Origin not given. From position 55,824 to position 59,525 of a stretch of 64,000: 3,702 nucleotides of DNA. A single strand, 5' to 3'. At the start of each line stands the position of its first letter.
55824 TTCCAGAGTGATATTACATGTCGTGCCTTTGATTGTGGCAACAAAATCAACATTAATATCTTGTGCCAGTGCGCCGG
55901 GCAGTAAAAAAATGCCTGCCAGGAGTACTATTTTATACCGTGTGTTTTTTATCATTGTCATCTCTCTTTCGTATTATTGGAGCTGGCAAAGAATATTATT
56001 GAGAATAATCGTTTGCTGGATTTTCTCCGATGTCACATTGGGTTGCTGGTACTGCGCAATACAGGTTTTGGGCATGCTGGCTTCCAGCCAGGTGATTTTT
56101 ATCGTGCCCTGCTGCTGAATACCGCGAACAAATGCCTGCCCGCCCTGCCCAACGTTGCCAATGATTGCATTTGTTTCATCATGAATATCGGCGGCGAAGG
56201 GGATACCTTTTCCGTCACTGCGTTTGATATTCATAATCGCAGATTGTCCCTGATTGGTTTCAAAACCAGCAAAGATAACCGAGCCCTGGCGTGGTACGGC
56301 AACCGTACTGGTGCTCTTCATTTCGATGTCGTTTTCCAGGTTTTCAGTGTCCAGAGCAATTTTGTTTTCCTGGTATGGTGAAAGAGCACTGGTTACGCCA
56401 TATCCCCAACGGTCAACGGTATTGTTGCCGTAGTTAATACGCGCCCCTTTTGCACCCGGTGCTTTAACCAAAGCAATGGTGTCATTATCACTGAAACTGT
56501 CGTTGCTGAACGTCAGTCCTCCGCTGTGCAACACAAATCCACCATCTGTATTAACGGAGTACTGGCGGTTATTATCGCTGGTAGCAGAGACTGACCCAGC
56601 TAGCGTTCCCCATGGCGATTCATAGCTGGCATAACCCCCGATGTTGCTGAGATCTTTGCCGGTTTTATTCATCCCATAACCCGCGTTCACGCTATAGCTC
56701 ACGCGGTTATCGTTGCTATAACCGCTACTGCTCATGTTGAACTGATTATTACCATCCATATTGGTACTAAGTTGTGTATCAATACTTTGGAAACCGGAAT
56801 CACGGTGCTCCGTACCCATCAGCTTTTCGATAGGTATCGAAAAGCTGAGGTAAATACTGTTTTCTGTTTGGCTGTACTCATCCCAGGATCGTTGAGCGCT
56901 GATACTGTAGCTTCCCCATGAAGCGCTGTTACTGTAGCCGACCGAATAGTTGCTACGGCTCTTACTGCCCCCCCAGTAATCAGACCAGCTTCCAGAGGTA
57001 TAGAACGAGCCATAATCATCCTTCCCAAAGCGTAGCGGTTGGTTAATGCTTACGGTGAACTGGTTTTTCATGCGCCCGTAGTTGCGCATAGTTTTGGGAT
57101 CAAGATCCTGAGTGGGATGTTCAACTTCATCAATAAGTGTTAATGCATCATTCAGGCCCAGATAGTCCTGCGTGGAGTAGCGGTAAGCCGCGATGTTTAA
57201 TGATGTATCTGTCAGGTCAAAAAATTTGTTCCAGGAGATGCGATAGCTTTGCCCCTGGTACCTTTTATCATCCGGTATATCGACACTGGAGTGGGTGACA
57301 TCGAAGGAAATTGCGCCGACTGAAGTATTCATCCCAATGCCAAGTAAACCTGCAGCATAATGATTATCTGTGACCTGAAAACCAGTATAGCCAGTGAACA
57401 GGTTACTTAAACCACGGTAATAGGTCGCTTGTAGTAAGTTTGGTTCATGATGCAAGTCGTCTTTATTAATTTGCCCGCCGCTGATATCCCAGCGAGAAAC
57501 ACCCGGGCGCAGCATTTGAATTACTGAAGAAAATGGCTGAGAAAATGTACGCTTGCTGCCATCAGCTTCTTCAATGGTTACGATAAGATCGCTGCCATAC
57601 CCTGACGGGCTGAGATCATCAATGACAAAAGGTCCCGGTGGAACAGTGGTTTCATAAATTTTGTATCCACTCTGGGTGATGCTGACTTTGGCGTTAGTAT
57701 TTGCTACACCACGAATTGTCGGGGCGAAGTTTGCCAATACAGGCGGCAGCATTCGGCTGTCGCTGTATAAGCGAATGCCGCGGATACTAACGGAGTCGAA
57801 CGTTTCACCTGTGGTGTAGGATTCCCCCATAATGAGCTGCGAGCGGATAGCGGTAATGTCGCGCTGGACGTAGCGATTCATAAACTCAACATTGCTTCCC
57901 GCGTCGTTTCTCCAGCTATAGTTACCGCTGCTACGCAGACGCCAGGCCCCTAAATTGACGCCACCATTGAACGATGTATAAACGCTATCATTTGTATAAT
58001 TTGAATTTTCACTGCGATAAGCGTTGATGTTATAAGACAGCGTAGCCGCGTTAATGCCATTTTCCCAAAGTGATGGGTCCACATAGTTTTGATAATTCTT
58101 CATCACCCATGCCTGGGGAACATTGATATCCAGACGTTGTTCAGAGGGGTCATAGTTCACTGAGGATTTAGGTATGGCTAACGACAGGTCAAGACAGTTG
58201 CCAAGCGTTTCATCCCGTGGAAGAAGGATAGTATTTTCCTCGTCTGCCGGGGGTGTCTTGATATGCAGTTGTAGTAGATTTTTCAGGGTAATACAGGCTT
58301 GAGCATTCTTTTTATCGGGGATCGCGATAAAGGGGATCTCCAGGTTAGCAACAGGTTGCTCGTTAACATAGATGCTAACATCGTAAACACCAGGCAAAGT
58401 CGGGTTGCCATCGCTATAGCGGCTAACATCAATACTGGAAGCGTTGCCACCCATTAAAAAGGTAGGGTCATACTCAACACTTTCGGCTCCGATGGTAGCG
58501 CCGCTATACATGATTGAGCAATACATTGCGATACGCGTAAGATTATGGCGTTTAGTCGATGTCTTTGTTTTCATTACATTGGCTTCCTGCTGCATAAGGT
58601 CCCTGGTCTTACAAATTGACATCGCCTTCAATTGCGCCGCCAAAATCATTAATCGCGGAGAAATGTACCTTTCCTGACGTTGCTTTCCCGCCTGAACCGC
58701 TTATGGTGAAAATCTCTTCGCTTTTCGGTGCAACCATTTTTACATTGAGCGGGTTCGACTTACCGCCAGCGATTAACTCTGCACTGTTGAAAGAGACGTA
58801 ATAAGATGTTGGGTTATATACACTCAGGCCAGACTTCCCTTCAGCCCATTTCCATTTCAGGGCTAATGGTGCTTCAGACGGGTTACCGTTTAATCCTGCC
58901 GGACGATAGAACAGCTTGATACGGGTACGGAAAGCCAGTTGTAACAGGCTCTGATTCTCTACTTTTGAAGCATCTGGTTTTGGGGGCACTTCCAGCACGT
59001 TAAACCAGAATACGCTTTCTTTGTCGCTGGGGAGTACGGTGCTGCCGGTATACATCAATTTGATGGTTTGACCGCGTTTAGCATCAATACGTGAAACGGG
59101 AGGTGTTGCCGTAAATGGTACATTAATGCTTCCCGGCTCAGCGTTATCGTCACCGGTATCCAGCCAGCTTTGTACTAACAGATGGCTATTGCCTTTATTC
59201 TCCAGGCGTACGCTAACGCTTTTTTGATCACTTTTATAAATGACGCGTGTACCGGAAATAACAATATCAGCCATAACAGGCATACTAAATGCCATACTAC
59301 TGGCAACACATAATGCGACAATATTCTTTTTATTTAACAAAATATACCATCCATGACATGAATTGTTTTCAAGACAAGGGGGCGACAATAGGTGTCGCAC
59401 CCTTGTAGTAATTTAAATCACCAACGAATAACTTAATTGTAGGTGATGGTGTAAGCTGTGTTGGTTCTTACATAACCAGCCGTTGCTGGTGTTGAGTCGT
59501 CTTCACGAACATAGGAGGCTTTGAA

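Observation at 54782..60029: yad chaperone-usher fimbrial operon appears to carry only two minor-subunit genes between yadC and htrE, and the chaperone lacks an obvious ATG start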

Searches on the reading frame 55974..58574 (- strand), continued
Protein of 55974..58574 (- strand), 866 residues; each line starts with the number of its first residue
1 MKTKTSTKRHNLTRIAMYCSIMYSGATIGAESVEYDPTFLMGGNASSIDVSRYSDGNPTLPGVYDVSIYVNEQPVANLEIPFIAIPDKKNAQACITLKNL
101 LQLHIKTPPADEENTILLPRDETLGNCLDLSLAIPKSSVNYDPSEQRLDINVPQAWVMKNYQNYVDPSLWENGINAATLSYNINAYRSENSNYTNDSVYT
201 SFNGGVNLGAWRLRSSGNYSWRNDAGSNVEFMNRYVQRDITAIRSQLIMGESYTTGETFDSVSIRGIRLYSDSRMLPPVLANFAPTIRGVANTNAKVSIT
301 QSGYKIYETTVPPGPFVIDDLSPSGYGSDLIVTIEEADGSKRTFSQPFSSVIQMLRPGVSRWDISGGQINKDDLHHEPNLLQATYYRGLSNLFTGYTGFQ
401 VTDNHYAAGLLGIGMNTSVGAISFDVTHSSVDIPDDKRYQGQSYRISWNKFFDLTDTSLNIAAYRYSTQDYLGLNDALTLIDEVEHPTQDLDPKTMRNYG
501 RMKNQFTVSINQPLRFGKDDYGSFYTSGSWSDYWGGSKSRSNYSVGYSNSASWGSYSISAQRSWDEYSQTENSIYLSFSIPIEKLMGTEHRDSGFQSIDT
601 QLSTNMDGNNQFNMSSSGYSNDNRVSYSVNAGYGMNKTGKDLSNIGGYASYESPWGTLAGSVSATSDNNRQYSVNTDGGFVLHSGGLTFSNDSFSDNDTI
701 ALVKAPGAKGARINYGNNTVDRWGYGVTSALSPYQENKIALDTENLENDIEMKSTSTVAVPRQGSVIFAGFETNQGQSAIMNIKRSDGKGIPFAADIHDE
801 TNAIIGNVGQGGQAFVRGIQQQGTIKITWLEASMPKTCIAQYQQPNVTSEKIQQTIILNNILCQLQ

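Call 61: find_encoding_contigs(protein=P0044, flank=6000, max_places=1)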
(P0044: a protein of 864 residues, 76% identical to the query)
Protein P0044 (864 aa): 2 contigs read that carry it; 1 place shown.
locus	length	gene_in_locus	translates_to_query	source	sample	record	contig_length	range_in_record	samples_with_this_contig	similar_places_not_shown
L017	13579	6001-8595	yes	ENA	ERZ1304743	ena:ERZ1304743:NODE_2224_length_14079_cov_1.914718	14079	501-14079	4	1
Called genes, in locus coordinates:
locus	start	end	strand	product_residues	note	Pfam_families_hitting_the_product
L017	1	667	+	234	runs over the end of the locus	PF17746:SfsA_N, PF03749:SfsA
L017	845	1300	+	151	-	PF21157:DksA_N, PF01258:zf-dskA_traR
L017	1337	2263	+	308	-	PF00749:tRNA-synt_1c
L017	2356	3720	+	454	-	PF01743:PolyA_pol, PF12627:PolyA_pol_RNAbd, PF12626:PolyA_pol_arg_C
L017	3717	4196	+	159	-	PF01288:HPPK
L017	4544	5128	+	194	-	PF00419:Fimbrial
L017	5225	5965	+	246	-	PF00345:PapD_N, PF02753:PapD_C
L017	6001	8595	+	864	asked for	PF13954:PapC_N, PF00577:Usher, PF13953:PapC_C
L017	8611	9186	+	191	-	PF00419:Fimbrial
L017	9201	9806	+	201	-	PF00419:Fimbrial (weak)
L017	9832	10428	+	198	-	PF00419:Fimbrial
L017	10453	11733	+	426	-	PF00419:Fimbrial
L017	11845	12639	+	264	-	PF02548:Pantoate_transf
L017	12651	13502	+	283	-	PF02569:Pantoate_ligase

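Call 67: search_protein_families(library=ncbifam, proteins=[window:55974-58574:-], max_evalue=1e-10)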
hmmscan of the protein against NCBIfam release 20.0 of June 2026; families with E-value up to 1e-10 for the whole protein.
window:55974-58574:- (866 aa): 15 families
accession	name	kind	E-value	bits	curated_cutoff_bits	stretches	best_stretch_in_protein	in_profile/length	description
NF007337.0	PRK09828.1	equivalog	0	1588.6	830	1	3-866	4-865/865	outer membrane usher protein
NF011763.0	PRK15217.1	subfamily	2.7e-160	535.3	933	1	23-828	15-800/826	fimbrial biogenesis outer membrane usher protein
NF011740.0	PRK15193.1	equivalog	2.2e-135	452.6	995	1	6-863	11-876/877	fimbrial biogenesis usher protein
NF011745.0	PRK15198.1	subfamily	3.9e-134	448.6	975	1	15-864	11-856/860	outer membrane usher protein FimD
NF011784.0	PRK15248.1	equivalog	5.2e-127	425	996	1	10-854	7-845/853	fimbrial outer membrane usher protein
NF011754.0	PRK15207.1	equivalog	3.3e-123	412.5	1271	1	9-864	9-842/842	outer membrane usher protein LpfC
NF011769.0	PRK15223.1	equivalog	1.6e-111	373.5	1105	1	27-846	18-821/836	fimbrial biogenesis outer membrane usher protein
NF011822.1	PRK15294.1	equivalog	1.7e-109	367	1397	1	47-849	46-833/845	fimbrial outer membrane usher protein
NF011826.0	PRK15298.1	equivalog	2.9e-102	343.1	1422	1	10-864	9-848/848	fimbrial outer membrane usher protein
NF011760.0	PRK15213.1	equivalog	1.6e-94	317.5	752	1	8-838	8-776/796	PefC/AfrB family outer membrane usher protein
NF011791.0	PRK15255.1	equivalog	1.2e-87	294.8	1289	1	12-829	3-803/829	fimbrial outer membrane usher protein StdB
NF011812.0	PRK15284.1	subfamily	4.5e-84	282.8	972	1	9-832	6-820/881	outer membrane usher protein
NF011804.0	PRK15273.1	equivalog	6.3e-74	249.2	1371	1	15-842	13-825/899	fimbrial biogenesis outer membrane usher protein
NF011774.0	PRK15235.1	exception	5.7e-73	246.5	1191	1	58-852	46-806/814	SEF14/SEF18 fimbria usher protein SefC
NF011832.0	PRK15304.1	subfamily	2.2e-59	201.3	723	1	7-849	5-788/801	fimbrial biogenesis usher protein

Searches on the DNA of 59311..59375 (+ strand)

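Call 34: search_dna_similar(query=window:59311-59375:+, collection=ecoli_genomes, mode=near, max_rows=12, rows=spread)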
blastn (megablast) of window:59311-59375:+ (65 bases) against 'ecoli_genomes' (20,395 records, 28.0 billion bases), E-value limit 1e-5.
Records with a match: 460; places in all: 460; records where one place covers at least 80% of the query: 460.
Genomes with a match: 460 of 5426; with a place that covers at least 80% of the query: 460. Places per genome that has any: lowest 1, median 1, highest 1. On chromosomes: 460 places; on plasmids: 0.
Best place of each record, by identity: >=99% 460.
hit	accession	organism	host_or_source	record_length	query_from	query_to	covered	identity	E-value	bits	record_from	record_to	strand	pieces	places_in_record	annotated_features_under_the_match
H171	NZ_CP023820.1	Escherichia coli strain 7/2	Homo sapiens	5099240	1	65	100%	100.0%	3e-25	121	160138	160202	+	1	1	fimbrial chaperone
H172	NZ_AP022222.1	Escherichia coli strain WP8-S17-ESBL-12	-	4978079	1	65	100%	100.0%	3e-25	121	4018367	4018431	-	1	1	fimbrial chaperone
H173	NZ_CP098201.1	Escherichia coli strain Z0117EC0056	Canis lupus familiaris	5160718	1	65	100%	100.0%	3e-25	121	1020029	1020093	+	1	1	none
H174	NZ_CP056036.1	Escherichia coli strain EC31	meat duck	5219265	1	65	100%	100.0%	3e-25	121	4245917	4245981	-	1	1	fimbrial chaperone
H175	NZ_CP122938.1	Escherichia coli strain ETEC1701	Sus scrofa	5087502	1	65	100%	100.0%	3e-25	121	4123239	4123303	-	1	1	none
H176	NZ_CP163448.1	Escherichia coli O102:H6 strain M2021_10044824_1_E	pork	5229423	1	65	100%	100.0%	3e-25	121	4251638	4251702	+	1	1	none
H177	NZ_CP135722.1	Escherichia coli strain TUM1223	missing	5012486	1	65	100%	100.0%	3e-25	121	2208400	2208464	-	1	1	none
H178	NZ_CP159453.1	Escherichia coli strain S1bESBLb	Cygnus olor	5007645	1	65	100%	100.0%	3e-25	121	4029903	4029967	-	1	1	none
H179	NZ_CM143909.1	Escherichia coli strain E01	Homo sapiens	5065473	1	65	100%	100.0%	3e-25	121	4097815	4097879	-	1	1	none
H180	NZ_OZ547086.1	Escherichia coli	Homo sapiens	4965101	1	65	100%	100.0%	3e-25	121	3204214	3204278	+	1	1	none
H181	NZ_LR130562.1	Escherichia coli strain MS14384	Homo sapiens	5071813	1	65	100%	100.0%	3e-25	121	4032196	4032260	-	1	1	none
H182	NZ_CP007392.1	Escherichia coli strain ST2747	-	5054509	2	65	98%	100.0%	1e-24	119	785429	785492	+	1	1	fimbrial chaperone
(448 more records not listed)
